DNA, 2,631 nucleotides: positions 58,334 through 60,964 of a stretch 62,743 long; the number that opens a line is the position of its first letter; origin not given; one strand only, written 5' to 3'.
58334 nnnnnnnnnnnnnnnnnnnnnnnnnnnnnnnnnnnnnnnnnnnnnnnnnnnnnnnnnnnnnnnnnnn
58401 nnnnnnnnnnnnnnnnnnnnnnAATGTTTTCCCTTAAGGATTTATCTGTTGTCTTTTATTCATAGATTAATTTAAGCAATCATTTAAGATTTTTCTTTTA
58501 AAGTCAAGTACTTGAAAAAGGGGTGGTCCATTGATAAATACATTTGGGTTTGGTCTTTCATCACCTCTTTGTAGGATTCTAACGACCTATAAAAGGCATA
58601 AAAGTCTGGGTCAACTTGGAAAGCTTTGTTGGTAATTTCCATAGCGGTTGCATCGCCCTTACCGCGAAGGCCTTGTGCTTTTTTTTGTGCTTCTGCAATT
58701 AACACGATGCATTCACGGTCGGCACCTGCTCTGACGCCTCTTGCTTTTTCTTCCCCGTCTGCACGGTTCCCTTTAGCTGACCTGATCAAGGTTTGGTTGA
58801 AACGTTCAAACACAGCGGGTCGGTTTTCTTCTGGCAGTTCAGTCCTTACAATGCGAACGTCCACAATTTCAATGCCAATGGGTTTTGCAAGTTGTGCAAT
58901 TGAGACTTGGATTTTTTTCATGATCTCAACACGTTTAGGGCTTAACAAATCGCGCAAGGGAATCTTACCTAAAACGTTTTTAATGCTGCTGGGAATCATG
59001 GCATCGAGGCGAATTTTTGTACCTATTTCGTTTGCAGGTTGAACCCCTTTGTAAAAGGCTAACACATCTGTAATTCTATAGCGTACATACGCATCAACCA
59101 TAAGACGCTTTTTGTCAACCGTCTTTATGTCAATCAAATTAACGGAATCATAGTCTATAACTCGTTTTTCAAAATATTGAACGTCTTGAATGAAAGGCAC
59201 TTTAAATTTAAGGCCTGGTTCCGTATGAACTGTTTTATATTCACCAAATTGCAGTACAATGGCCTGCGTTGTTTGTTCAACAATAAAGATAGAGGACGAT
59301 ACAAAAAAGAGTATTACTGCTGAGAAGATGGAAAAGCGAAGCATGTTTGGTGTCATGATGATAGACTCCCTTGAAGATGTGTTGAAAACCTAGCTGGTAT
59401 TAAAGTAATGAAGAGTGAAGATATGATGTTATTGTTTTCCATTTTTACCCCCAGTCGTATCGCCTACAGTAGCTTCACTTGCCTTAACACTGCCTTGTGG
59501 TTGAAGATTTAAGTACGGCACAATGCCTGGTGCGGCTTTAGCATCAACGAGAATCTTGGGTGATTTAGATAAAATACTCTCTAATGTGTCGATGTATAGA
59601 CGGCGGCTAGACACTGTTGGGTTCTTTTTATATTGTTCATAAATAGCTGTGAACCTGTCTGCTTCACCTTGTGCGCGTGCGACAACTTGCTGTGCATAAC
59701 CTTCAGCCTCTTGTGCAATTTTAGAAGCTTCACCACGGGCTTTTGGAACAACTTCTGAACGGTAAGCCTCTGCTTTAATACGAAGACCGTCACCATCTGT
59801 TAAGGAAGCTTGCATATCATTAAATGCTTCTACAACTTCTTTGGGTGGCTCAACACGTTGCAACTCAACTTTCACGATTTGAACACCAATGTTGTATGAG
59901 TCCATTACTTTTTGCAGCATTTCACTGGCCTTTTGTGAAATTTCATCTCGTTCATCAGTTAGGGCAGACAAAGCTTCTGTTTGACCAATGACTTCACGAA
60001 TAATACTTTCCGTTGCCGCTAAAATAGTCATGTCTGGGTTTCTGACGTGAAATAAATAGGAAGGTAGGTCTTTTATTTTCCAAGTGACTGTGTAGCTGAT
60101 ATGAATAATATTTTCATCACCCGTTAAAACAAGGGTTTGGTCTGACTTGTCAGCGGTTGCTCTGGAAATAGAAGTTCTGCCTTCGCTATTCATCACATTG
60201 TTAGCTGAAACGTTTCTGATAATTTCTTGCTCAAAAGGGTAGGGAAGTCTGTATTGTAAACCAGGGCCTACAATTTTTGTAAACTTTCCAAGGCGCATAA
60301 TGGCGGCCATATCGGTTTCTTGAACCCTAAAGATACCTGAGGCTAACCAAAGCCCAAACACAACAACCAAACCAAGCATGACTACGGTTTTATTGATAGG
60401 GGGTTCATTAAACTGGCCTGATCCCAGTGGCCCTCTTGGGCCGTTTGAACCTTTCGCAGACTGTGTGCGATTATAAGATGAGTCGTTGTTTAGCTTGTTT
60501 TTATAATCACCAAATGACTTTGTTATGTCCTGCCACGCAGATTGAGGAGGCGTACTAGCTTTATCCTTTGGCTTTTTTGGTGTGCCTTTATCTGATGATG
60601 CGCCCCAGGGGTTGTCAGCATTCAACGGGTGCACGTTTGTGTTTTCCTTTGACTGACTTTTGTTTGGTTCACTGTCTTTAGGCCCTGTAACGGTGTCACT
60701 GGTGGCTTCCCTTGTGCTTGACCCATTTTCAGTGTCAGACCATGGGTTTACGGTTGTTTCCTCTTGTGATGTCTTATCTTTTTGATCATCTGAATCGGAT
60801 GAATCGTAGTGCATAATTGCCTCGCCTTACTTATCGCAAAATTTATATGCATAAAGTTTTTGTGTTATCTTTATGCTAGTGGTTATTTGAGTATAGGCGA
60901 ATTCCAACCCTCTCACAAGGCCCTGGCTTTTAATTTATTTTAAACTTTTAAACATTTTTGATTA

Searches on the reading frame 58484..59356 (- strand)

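Call 47: search_protein_families(library=pfam, proteins=[window:58484-59356:-], max_evalue=0.01)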
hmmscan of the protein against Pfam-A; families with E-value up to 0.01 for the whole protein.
window:58484-59356:- (290 aa): 1 family
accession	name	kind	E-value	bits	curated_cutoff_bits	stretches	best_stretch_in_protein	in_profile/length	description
PF01145.31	Band_7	-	2.2e-27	96.7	23.6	1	25-201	2-174/176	SPFH domain / Band 7 family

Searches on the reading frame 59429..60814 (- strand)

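Call 47: search_protein_families(library=pfam, proteins=[window:59429-60814:-], max_evalue=0.01)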
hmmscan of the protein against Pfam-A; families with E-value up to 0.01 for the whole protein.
window:59429-60814:- (461 aa): 2 families
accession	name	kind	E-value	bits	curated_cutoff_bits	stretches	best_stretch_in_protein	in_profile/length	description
PF01145.31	Band_7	-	4.6e-22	79.3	23.6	1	163-349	2-168/176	SPFH domain / Band 7 family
PF05103.18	DivIVA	-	3.5e-05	24.2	28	1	297-400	24-124/131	DivIVA protein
